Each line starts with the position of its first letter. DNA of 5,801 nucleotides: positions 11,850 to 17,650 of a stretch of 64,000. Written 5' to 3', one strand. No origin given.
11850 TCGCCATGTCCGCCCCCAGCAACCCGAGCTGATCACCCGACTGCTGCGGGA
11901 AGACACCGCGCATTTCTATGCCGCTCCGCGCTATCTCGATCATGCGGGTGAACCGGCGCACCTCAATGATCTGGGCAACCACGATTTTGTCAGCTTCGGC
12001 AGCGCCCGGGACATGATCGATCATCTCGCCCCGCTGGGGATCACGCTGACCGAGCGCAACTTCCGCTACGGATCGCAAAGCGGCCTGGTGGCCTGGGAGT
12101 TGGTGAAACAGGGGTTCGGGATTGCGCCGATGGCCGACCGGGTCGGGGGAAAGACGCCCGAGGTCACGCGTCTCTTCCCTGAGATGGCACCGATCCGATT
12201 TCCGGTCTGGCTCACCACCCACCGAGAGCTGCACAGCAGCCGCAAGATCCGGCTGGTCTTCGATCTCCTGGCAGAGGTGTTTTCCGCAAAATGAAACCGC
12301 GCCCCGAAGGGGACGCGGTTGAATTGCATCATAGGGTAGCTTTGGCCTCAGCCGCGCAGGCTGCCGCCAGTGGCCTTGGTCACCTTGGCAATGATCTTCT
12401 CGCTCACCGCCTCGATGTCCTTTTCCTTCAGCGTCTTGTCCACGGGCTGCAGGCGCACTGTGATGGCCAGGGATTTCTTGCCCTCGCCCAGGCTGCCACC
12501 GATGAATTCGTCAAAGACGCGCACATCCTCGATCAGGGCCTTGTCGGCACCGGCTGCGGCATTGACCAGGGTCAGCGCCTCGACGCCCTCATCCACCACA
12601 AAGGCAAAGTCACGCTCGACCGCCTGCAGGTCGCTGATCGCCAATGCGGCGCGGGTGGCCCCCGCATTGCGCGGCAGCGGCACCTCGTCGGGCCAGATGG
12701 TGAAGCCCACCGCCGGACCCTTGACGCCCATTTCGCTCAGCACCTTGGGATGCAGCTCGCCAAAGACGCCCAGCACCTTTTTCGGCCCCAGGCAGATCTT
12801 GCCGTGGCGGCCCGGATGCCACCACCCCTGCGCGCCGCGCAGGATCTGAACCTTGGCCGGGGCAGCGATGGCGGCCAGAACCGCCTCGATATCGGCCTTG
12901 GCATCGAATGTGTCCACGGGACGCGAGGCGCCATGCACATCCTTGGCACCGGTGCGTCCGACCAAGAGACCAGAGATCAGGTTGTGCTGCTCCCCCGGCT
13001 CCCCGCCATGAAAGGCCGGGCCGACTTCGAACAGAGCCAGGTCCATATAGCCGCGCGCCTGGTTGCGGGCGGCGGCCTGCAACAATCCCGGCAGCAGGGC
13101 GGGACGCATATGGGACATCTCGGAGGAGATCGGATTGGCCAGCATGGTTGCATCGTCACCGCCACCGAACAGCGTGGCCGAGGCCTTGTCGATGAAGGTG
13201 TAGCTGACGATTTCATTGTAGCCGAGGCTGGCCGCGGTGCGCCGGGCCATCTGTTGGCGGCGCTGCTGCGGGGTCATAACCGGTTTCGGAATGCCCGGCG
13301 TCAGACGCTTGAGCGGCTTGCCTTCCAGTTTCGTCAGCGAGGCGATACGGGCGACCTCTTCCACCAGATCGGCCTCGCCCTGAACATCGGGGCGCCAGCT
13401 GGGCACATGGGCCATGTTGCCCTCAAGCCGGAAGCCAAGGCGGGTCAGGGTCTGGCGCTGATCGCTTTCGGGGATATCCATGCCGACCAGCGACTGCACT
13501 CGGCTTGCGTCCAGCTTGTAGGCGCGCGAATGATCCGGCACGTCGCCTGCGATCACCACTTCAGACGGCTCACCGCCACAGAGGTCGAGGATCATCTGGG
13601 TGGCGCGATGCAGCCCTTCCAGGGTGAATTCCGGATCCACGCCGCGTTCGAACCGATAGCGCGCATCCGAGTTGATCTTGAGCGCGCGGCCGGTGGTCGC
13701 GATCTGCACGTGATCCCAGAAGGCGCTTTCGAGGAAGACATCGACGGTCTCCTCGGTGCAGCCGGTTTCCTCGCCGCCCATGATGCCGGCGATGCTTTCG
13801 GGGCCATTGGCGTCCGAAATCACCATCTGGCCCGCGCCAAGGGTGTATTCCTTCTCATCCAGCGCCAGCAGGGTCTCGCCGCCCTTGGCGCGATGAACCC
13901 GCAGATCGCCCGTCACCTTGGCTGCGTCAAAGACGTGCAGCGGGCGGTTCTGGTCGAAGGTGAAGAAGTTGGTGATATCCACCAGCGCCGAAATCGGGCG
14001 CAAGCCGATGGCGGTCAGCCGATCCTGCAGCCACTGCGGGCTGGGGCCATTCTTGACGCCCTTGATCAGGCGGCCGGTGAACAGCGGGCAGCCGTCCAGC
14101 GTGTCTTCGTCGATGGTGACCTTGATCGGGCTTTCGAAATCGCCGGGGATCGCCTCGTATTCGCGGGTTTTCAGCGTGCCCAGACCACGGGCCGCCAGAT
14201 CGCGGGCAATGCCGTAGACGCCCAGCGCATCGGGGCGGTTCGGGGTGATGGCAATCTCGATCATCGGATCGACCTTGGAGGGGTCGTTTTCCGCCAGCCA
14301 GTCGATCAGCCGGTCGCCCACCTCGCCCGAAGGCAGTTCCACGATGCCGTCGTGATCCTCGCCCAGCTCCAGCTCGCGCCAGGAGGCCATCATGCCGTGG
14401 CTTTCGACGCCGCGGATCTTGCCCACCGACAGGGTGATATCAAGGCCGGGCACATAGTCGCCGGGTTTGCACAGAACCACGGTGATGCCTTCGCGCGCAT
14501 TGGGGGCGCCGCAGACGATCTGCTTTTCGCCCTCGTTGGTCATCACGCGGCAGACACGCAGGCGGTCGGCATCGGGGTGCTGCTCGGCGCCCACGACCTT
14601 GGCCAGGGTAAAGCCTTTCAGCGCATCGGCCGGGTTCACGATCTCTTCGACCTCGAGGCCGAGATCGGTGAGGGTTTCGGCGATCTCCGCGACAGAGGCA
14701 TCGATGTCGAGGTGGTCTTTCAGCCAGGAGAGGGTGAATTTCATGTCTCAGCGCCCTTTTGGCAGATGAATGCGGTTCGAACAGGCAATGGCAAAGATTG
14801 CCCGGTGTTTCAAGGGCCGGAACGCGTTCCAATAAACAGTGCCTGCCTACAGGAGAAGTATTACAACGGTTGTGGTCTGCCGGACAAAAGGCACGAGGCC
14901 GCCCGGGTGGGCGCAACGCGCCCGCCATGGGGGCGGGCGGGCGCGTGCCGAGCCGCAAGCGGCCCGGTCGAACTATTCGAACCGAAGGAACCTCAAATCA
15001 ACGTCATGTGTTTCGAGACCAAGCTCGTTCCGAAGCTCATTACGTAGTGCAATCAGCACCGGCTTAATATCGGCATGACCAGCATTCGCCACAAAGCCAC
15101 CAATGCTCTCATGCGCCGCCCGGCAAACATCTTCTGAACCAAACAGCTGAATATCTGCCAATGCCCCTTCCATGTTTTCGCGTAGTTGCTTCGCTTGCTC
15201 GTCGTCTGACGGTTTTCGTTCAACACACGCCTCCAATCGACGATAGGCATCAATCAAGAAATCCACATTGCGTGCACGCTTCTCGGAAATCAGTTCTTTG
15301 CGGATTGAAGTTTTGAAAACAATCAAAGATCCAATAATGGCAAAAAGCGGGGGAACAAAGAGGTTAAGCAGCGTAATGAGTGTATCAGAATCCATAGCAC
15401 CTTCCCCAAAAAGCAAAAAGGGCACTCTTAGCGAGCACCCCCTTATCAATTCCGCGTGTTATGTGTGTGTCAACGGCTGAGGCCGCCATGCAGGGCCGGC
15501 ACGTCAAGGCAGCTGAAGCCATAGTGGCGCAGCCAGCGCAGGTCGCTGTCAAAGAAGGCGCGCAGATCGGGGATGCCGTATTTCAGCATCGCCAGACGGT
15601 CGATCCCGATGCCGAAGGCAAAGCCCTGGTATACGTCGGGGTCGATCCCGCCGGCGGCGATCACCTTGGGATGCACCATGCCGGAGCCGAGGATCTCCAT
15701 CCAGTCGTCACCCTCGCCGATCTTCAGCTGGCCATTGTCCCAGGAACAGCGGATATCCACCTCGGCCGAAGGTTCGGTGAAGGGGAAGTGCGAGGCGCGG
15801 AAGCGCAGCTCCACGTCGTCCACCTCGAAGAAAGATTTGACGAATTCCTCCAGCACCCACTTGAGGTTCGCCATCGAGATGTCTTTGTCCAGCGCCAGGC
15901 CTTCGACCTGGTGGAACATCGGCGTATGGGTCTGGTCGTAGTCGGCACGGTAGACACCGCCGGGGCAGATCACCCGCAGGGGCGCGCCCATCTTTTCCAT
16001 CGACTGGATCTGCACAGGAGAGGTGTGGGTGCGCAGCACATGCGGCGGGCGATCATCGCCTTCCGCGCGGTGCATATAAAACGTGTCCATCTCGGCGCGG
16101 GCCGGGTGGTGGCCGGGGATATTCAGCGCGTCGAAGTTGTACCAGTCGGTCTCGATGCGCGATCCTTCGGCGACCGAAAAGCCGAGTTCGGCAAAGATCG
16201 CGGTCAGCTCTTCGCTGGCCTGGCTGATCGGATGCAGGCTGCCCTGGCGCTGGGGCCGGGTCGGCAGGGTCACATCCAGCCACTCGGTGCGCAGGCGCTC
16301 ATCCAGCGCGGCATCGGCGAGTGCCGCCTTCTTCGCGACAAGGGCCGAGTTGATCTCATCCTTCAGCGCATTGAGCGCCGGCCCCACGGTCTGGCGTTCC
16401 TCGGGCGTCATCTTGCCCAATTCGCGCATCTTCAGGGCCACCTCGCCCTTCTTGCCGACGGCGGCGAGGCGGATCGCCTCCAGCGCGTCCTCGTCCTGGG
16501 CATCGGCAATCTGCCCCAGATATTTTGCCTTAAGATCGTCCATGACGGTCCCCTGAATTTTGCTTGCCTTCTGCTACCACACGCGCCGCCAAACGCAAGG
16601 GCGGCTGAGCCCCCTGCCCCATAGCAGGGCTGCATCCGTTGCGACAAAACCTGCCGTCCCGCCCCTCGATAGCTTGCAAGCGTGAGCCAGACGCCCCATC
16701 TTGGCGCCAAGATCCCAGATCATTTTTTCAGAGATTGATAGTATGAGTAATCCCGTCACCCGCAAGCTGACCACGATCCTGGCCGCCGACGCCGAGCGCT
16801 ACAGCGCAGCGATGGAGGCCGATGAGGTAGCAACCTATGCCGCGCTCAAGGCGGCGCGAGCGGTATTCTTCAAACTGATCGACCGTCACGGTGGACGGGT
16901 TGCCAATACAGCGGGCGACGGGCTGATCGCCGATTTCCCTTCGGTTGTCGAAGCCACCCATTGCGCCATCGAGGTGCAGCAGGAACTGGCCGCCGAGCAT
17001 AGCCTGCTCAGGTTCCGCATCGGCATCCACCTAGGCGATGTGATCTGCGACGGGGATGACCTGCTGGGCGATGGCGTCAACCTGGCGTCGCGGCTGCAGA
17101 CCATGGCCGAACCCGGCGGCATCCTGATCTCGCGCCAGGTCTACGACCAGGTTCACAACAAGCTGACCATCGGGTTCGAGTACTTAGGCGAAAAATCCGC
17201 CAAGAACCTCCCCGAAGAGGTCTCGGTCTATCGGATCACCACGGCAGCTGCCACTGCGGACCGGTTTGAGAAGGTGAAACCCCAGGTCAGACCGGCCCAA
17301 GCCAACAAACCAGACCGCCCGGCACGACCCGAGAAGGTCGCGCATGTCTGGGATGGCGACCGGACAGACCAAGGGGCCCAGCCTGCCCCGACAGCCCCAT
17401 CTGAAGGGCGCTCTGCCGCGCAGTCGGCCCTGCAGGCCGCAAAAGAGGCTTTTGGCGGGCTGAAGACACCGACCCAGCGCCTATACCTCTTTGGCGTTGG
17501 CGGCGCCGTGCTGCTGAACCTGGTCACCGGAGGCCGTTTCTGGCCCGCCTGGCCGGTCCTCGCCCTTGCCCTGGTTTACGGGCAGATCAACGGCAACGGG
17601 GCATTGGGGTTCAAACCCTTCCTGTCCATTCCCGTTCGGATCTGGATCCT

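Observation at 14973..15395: Lower-GC orphan membrane-protein gene inserted between pheS and pheT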

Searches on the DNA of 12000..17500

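Call 55: search_rna_families(source=window, start=12000, end=17500, threshold=evalue, max_evalue=1)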
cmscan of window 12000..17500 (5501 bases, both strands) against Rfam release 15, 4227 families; matches with E-value up to 1: 1.
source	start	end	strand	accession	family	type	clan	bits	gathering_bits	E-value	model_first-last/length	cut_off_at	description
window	13571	13616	+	RF00223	IRES_Bip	Cis-reg; IRES;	-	13.7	40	0.57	1-263/263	no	bip internal ribosome entry site (IRES)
